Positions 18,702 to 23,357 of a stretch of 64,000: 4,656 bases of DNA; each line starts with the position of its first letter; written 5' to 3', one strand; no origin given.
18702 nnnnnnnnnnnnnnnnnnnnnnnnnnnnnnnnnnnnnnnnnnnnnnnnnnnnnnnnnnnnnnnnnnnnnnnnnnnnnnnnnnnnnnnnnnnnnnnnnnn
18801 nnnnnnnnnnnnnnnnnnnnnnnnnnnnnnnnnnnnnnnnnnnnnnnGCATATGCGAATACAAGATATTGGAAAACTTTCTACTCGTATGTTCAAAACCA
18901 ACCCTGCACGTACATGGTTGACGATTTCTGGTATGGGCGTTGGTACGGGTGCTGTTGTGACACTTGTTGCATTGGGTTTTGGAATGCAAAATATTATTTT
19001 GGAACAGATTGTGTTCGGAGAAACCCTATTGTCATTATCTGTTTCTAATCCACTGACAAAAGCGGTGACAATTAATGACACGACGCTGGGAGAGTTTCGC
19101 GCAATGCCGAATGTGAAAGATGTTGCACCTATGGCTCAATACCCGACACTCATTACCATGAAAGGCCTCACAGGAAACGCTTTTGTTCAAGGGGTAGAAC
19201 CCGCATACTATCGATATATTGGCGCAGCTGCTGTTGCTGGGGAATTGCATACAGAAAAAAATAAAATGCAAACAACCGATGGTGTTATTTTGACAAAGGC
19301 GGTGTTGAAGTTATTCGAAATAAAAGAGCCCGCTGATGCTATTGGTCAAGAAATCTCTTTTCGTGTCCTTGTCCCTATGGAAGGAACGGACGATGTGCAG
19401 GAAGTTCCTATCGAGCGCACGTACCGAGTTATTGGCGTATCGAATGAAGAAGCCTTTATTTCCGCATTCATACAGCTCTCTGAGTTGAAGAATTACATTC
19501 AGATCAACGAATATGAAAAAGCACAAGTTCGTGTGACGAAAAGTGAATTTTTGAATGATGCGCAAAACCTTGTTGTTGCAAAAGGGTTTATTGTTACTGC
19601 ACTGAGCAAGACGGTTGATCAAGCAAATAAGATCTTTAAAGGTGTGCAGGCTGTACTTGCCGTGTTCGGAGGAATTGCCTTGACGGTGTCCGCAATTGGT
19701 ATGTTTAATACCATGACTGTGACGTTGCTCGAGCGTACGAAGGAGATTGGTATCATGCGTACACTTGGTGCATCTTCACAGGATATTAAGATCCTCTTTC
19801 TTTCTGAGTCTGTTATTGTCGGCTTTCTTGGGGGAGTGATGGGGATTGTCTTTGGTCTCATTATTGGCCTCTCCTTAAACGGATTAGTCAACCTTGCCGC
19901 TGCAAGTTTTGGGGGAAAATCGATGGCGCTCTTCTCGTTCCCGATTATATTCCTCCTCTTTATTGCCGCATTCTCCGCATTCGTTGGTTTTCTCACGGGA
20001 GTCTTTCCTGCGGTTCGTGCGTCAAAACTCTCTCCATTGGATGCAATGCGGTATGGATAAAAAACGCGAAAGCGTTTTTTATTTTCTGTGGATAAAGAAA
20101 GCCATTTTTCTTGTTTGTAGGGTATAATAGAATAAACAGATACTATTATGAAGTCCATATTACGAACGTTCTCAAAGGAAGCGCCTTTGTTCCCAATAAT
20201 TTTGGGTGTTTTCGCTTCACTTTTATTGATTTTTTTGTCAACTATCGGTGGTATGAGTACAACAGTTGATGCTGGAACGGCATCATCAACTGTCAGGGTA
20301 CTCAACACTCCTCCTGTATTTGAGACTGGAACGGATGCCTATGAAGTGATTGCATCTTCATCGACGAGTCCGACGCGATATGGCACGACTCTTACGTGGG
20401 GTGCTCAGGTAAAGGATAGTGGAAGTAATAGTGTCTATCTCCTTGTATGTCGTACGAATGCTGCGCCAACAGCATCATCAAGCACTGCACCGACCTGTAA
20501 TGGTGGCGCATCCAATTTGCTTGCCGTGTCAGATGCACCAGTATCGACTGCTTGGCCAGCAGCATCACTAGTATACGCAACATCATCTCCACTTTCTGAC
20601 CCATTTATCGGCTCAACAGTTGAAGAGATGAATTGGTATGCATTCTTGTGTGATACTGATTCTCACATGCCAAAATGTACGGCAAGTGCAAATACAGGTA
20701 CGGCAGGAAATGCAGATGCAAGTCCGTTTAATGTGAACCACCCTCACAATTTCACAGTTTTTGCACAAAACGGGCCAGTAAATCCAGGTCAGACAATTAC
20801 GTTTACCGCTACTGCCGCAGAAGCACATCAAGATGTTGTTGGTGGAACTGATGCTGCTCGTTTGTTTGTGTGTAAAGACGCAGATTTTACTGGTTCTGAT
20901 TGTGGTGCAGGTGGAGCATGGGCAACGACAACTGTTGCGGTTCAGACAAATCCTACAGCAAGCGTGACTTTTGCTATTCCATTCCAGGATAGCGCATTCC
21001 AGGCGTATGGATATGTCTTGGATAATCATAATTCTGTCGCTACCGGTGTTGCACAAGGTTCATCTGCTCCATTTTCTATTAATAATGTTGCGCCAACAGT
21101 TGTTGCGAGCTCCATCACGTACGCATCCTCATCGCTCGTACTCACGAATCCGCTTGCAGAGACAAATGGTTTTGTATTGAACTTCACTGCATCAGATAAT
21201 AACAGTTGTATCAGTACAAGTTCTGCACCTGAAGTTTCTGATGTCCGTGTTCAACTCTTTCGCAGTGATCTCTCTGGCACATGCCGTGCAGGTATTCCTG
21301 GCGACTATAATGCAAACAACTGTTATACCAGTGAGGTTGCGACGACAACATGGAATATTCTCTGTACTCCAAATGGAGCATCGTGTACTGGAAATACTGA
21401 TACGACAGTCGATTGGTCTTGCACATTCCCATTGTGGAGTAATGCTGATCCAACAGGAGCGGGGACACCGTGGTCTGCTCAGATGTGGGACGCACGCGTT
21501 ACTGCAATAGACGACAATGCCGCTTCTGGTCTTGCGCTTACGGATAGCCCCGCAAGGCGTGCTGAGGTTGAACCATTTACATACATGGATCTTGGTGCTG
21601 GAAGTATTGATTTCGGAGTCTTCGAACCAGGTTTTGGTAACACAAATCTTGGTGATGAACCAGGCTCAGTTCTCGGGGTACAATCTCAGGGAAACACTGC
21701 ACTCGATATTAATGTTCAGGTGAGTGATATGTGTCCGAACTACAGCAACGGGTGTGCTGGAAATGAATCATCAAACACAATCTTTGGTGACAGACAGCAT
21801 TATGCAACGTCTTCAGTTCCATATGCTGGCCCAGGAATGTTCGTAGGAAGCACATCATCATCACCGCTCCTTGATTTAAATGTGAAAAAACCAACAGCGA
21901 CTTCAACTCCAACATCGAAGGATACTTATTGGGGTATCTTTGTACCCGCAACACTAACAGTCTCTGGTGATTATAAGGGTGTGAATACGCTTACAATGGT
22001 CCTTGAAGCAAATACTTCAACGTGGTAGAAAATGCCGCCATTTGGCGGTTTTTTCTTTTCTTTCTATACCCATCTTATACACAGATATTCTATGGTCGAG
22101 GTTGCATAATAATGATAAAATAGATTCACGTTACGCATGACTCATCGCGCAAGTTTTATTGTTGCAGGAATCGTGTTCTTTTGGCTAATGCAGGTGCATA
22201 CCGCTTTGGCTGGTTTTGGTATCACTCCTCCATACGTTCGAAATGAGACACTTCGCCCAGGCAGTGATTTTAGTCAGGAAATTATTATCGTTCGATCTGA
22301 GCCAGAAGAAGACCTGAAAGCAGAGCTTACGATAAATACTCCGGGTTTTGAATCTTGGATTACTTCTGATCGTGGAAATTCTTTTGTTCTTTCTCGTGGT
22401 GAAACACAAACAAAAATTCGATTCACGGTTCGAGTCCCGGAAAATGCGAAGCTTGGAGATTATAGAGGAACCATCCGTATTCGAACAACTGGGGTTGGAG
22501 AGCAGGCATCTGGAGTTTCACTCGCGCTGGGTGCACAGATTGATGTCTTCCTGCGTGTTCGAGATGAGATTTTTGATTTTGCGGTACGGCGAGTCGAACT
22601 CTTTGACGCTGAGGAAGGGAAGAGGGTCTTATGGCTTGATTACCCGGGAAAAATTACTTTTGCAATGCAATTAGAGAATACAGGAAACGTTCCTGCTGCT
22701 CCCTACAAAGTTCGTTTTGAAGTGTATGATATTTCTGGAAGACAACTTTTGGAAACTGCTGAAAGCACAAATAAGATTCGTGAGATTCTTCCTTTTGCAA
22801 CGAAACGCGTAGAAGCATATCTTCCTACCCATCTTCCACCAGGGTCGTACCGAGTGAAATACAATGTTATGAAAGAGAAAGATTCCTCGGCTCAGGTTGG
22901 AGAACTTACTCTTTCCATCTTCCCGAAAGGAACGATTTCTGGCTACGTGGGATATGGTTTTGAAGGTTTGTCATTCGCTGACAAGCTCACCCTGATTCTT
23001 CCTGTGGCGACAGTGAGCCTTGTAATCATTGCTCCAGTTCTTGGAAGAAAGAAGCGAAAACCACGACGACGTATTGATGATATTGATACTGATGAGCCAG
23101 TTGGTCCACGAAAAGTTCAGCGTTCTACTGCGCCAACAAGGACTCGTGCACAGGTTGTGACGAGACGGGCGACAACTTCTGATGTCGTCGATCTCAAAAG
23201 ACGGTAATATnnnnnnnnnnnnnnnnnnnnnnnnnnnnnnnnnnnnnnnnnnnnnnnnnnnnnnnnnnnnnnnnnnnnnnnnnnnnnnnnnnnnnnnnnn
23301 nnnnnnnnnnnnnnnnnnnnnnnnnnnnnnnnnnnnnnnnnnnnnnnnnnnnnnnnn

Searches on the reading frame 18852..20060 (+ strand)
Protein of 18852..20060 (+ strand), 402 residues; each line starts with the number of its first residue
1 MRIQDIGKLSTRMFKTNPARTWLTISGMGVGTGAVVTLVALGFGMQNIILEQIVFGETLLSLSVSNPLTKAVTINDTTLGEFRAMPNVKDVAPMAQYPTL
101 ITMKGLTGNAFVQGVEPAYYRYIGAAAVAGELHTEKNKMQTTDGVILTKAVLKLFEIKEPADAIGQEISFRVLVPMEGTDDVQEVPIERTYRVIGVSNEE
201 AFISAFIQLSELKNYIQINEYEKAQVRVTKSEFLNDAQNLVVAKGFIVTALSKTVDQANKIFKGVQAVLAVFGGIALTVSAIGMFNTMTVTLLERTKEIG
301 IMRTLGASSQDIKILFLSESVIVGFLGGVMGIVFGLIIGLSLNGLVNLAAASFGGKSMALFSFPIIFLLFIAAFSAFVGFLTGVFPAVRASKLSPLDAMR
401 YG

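Call 3: search_protein_families(library=pfam, proteins=[window:18852-20060:+], max_evalue=1)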
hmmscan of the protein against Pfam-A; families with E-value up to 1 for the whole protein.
window:18852-20060:+ (402 aa): 4 families
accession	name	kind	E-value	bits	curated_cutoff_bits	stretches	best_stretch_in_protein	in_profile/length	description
PF02687.27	FtsX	-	2.1e-16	60.5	25.5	1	271-395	2-120/120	FtsX-like permease C-terminal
PF12704.14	MacB_PCD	-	3.6e-16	60.5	27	1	21-215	1-179/207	MacB-like periplasmic core domain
PF09534.15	Trp_oprn_chp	-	0.14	12.4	29.6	1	237-340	41-138/180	Tryptophan-associated transmembrane protein (Trp_oprn_chp)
PF25573.1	TPR_PSMD3_N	-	0.18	11.8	27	1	212-243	197-228/306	PSMD3-like, N-terminal TPR repeats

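Call 50: search_protein_families(library=ncbifam, proteins=[window:18852-20060:+], max_evalue=0.1)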
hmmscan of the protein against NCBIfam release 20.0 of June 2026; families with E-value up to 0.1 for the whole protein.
window:18852-20060:+ (402 aa): 12 families
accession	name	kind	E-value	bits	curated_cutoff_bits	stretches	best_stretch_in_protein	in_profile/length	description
TIGR02212.1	lolCE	equivalog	2.5e-25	89.3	362.45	1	21-401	24-410/411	lipoprotein-releasing ABC transporter permease subunit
NF007826.0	PRK10535.1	equivalog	1.3e-23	83.2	966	1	10-399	261-645/648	macrolide ABC transporter ATP-binding protein/permease MacB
TIGR03434.1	ADOP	subfamily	1.7e-17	62.9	622.3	1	74-401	477-802/803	ADOP family duplicated permease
NF008357.0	PRK11146.1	exception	3.7e-15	55.7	439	1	26-395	30-407/414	lipoprotein-releasing ABC transporter permease subunit LolE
TIGR02213.1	lolE_release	exception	2.4e-13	49.7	540.35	1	26-395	27-404/411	lipoprotein-releasing ABC transporter permease subunit LolE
NF038346.1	FtsX_actino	exception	2.5e-10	40.2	250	1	248-362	162-274/308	permease-like cell division protein FtsX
NF008076.0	PRK10814.1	exception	5.2e-10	38.9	473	1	21-401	27-398/399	lipoprotein-releasing ABC transporter permease subunit LolC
NF038347.1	FtsX_Gpos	exception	7.7e-09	35.3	225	1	248-385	147-285/296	permease-like cell division protein FtsX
TIGR00439.2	FtsX_Gneg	equivalog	2.7e-08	33.3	255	1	256-385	157-285/292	permease-like cell division protein FtsX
NF041854.1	ABC_perm_YbbP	equivalog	0.00093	17.2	999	1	253-332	671-750/806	putative ABC transporter permease subunit YbbP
NF038008.1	ABC_perm_DarB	equivalog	0.046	11.6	700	1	221-372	614-768/777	darobactin export ABC transporter permease subunit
TIGR01024.1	rplS_bact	equivalog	0.084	13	90.7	0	252-313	23-82/114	50S ribosomal protein L19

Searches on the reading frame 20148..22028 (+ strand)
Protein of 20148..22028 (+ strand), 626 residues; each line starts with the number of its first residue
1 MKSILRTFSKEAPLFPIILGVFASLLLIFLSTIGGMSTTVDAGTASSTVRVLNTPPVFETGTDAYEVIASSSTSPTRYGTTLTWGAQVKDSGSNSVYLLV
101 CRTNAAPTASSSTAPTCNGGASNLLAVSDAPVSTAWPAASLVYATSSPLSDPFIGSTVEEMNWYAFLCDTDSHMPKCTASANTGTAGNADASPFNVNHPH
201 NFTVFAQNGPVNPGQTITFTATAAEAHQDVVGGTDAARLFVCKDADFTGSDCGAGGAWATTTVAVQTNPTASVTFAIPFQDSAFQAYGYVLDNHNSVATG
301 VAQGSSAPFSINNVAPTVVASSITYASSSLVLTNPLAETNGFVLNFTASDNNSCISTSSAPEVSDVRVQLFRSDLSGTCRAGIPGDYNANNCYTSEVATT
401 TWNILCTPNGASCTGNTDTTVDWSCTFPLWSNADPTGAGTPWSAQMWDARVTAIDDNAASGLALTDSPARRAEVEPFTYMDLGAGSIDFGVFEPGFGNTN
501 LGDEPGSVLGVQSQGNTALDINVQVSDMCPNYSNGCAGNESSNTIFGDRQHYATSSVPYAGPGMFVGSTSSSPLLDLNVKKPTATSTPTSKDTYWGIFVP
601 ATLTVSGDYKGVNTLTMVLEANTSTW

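Call 3: search_protein_families(library=pfam, proteins=[window:20148-22028:+], max_evalue=1)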
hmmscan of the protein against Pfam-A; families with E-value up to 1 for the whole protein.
window:20148-22028:+ (626 aa): 0 families

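Call 47: search_solved_structures(query=A4, max_evalue=1, show_alignments=1)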
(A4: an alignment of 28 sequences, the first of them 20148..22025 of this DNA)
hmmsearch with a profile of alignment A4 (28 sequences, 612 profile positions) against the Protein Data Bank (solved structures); distinct sequences matched with E-value up to 1: 0.

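Call 50: search_protein_families(library=ncbifam, proteins=[window:20148-22028:+], max_evalue=0.1)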
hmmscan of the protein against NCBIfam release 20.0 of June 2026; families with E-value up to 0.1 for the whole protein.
window:20148-22028:+ (626 aa): 0 families

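Call 58: search_protein_families(library=pfam, alignment_id=A4, max_evalue=0.01)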
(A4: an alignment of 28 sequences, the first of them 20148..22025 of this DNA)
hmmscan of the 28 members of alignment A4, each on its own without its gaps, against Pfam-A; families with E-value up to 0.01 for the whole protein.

A. member 1, window:20148-22025:+ (626 aa): 0 families

B. families by the number of members that match (of 28 scanned): 0 families

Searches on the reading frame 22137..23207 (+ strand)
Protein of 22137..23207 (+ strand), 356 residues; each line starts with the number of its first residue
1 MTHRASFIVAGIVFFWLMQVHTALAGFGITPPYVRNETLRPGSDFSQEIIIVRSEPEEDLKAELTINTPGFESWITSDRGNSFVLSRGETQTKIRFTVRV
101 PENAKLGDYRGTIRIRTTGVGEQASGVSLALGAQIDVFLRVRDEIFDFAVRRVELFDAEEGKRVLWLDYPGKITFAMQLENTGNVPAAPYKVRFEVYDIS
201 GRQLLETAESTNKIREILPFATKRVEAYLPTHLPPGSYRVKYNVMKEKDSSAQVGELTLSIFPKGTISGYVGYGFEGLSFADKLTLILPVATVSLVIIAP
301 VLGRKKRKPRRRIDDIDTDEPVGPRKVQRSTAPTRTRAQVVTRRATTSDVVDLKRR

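Call 3: search_protein_families(library=pfam, proteins=[window:22137-23207:+], max_evalue=1)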
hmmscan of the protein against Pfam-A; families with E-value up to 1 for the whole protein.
window:22137-23207:+ (356 aa): 7 families
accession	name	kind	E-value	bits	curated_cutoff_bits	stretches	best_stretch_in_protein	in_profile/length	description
PF16116.10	DUF4832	-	0.0058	16.9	29.2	1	171-250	122-203/216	Domain of unknown function (DUF4832)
PF14524.12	Wzt_C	-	0.0059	17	30.4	1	151-250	13-111/143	Wzt C-terminal domain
PF04234.18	CopC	-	0.0096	17.3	23.3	1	192-258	33-89/92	CopC domain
PF10633.15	NPCBM_assoc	-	0.056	14.1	24.4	1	85-116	46-76/78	NPCBM-associated, NEW3 domain of alpha-galactosidase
PF20009.4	GEVED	-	0.07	14.4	24.4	1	79-121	17-57/78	GEVED domain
PF02221.20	E1_DerP2_DerF2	-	0.091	13.6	22.7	0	225-250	97-122/133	ML domain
PF22680.2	Glyco_hydro_123_N_2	-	0.092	13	27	1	94-116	119-141/142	Glycoside hydrolase 123 N-terminal domain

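Call 48: search_solved_structures(query=A5, max_evalue=1, show_alignments=1)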
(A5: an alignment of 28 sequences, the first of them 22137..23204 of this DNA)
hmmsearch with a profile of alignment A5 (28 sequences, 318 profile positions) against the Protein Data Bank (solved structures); distinct sequences matched with E-value up to 1: 2.
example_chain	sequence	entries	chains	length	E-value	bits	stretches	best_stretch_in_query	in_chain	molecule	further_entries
8wql_QD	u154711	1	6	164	0.63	12.1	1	3-78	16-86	PsbQ protein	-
8jj5_B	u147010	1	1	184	0.63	12.1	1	222-302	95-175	Uroplakin 2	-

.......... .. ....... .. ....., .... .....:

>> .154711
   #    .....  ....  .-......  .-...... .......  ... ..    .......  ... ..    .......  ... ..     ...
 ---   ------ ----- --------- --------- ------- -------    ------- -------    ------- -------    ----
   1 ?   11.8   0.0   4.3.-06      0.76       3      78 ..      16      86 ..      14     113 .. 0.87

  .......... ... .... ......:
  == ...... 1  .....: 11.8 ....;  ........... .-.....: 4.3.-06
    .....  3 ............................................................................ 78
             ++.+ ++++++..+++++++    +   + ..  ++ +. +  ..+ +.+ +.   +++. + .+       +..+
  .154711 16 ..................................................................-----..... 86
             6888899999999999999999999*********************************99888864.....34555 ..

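Call 50: search_protein_families(library=ncbifam, proteins=[window:22137-23207:+], max_evalue=0.1)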
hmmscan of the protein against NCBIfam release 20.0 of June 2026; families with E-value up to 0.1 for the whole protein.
window:22137-23207:+ (356 aa): 3 families
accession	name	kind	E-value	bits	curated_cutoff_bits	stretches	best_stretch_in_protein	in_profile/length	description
NF038353.1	FxLYD_dom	domain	0.0031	17.4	23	1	178-228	9-56/71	FxLYD domain-containing protein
NF038116.1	Sden1266_dom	domain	0.0069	16.6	53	0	57-122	36-100/124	choice-of-anchor H family protein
NF033708.1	T9SS_Cterm_ChiA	domain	0.02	14.8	40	1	195-219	5-29/55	T9SS sorting signal type C domain-containing protein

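Call 59: search_protein_families(library=pfam, alignment_id=A5, max_evalue=0.01)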
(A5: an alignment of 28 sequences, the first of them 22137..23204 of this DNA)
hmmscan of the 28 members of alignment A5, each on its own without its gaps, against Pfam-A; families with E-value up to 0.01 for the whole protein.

A. member 1, window:22137-23204:+ (356 aa): 3 families
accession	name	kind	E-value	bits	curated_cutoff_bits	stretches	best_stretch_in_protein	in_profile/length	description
PF16116.10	DUF4832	-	0.0058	16.9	29.2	0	171-250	122-203/216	Domain of unknown function (DUF4832)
PF14524.12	Wzt_C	-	0.0059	17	30.4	0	151-250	13-111/143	Wzt C-terminal domain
PF04234.18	CopC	-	0.0096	17.3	23.3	0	192-258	33-89/92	CopC domain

B. families by the number of members that match (of 28 scanned): 8 families
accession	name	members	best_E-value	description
PF14524.12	Wzt_C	5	0.0006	Wzt C-terminal domain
PF15102.11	TMEM154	2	0.0034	TMEM154 protein family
PF04234.18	CopC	2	0.0037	CopC domain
PF21314.2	TM_ErbB1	1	0.00096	Epidermal growth factor receptor transmembrane-juxtamembrane segment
PF10633.15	NPCBM_assoc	1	0.0044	NPCBM-associated, NEW3 domain of alpha-galactosidase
PF16116.10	DUF4832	1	0.0058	Domain of unknown function (DUF4832)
PF11857.13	DUF3377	1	0.0069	Domain of unknown function (DUF3377)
PF13004.13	BACON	1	0.0087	Putative binding domain, N-terminal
